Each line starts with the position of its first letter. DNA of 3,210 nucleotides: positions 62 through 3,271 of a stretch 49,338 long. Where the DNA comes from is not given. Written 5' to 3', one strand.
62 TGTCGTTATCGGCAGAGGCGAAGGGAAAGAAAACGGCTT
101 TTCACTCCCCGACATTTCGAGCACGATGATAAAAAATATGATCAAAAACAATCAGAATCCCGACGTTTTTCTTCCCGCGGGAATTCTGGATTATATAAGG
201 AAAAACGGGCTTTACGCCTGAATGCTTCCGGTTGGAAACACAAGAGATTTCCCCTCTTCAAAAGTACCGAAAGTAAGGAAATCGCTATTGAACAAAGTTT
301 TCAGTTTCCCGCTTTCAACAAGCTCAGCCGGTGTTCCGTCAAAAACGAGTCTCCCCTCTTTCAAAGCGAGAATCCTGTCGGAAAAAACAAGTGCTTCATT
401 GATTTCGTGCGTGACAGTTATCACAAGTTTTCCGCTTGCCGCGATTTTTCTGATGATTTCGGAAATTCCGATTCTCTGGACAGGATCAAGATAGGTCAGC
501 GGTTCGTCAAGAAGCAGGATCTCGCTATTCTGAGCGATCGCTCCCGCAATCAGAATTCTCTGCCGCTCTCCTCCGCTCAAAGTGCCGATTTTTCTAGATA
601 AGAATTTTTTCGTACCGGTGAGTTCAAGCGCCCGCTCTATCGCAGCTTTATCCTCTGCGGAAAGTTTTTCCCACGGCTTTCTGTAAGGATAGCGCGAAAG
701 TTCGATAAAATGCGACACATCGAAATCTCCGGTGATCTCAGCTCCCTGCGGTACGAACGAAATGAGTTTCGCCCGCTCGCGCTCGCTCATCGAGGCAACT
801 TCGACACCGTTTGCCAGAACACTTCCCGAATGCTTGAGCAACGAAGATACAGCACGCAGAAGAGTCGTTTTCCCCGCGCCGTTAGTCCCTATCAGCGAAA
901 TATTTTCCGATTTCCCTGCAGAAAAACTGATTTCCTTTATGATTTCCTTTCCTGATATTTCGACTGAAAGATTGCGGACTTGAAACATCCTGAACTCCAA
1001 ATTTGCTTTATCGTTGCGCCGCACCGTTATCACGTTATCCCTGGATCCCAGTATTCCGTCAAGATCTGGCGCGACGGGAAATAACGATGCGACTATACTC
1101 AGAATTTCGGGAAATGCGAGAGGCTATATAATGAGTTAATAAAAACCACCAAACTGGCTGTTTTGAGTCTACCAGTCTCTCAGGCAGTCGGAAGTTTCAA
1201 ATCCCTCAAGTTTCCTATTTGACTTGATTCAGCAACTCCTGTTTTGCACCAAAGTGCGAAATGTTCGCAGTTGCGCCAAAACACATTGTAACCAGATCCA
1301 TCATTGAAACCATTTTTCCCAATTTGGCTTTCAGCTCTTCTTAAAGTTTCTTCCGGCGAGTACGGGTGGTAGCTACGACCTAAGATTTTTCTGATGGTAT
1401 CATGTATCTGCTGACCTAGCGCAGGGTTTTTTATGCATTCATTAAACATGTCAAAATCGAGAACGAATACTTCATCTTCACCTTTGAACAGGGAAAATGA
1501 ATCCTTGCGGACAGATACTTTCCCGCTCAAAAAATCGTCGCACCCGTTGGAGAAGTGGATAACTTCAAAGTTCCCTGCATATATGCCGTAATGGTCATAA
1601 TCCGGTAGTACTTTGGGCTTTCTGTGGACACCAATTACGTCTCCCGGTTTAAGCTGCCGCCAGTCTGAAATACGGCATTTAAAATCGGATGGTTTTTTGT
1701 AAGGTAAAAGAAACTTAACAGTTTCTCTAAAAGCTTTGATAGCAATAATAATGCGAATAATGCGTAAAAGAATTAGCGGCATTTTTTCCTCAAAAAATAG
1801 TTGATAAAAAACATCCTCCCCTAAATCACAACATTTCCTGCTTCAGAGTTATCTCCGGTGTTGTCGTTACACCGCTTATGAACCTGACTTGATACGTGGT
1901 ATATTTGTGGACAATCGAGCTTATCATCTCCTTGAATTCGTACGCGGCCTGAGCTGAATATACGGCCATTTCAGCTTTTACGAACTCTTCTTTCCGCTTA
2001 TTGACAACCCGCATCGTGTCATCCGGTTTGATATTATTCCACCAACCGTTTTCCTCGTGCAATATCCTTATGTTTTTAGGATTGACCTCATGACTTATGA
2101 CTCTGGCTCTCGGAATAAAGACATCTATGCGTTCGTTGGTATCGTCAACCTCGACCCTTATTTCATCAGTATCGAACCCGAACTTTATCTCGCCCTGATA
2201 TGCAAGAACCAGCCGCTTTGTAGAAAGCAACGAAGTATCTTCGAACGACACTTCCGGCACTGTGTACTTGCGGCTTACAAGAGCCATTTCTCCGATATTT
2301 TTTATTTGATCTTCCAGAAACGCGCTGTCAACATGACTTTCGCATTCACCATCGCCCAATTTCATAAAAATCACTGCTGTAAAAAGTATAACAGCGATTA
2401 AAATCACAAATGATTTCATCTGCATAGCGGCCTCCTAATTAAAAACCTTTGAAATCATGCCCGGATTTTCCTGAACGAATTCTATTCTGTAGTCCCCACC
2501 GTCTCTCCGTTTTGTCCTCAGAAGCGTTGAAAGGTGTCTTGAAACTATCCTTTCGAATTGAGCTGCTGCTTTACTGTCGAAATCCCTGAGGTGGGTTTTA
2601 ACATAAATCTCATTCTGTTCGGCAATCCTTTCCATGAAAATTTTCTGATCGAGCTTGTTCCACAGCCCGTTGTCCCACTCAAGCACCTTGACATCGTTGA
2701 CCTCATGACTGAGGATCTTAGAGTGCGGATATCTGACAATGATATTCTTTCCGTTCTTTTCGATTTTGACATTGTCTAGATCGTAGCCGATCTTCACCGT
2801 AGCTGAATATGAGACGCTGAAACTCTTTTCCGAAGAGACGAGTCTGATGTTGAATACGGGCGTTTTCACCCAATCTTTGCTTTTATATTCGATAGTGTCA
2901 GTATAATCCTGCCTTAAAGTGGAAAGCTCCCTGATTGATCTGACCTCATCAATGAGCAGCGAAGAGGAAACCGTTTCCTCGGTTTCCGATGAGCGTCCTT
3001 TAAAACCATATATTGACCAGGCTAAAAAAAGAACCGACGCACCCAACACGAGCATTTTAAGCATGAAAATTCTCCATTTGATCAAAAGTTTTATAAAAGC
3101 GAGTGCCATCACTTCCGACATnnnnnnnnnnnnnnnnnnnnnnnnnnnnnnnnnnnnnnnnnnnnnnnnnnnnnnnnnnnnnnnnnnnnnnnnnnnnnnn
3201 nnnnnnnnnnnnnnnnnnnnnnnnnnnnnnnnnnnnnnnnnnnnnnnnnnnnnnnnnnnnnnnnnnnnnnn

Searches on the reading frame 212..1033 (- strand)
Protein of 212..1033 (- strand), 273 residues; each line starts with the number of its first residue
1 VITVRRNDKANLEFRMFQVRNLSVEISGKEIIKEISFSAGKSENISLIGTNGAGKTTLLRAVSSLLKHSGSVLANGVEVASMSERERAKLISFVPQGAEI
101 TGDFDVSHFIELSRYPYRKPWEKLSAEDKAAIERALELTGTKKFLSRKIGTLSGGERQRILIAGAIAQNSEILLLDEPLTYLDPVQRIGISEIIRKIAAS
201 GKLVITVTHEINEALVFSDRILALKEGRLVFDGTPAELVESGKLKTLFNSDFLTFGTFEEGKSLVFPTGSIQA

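Call 10: search_protein_families(library=pfam, proteins=[window:212-1033:-], max_evalue=0.01)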
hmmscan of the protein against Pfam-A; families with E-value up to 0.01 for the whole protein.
window:212-1033:- (273 aa): 13 families
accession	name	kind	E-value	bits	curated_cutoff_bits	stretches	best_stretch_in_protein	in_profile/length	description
PF00005.33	ABC_tran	-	9.5e-28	97.9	25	1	33-179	2-136/137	ABC transporter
PF13304.12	AAA_21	-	1.6e-08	35.4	27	1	47-70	4-30/304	AAA domain, putative AbiEii toxin, Type IV TA system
PF02463.25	SMC_N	-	5.2e-05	23.2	40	1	44-213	26-203/220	RecF/RecN/SMC N terminal domain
PF13555.12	AAA_29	-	0.00014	22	27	1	42-69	22-49/61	P-loop containing region of AAA domain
PF03308.22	MeaB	-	0.00019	21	23.1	1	26-72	17-63/273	Methylmalonyl Co-A mutase-associated GTPase MeaB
PF13175.12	AAA_15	-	0.00043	20.4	32.1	0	45-69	26-50/374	AAA ATPase domain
PF03266.21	NTPase_1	-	0.0021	18.4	23.9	0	45-86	2-42/168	NTPase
PF13191.12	AAA_16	-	0.0024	18.8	32.6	1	38-76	20-58/167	AAA ATPase domain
PF13514.12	AAA_27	-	0.0037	17.3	22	1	22-66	6-50/206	AAA domain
PF13476.12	AAA_23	-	0.0041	18.2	27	1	34-68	14-45/201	AAA domain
PF13401.12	AAA_22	-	0.006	17.3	27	1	44-86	7-46/130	AAA domain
PF13604.12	AAA_30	-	0.0073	16.5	27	0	46-86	22-58/191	AAA domain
PF13245.12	AAA_19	-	0.0088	16.7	25.1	0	37-84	6-51/134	AAA domain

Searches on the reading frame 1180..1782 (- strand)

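Call 10: search_protein_families(library=pfam, proteins=[window:1180-1782:-], max_evalue=0.01)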
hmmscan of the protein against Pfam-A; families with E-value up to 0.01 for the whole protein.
window:1180-1782:- (200 aa): 1 family
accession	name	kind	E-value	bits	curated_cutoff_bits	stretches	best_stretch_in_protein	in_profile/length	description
PF04970.19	LRAT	-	6.4e-20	72.1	24.3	1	43-184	2-119/120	Lecithin retinol acyltransferase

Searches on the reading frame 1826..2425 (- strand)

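Call 10: search_protein_families(library=pfam, proteins=[window:1826-2425:-], max_evalue=0.01)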
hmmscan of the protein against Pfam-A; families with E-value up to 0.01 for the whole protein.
window:1826-2425:- (199 aa): 1 family
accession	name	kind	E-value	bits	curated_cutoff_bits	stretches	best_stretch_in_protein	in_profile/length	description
PF14014.11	DUF4230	-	4.1e-16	59.8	27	1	40-174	2-140/148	Protein of unknown function (DUF4230)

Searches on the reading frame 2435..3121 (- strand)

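Call 10: search_protein_families(library=pfam, proteins=[window:2435-3121:-], max_evalue=0.01)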
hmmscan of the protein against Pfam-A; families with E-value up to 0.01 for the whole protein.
window:2435-3121:- (228 aa): 1 family
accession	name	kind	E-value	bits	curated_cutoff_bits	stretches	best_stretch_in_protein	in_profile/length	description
PF14014.11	DUF4230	-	5.3e-14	53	27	1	59-172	2-112/148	Protein of unknown function (DUF4230)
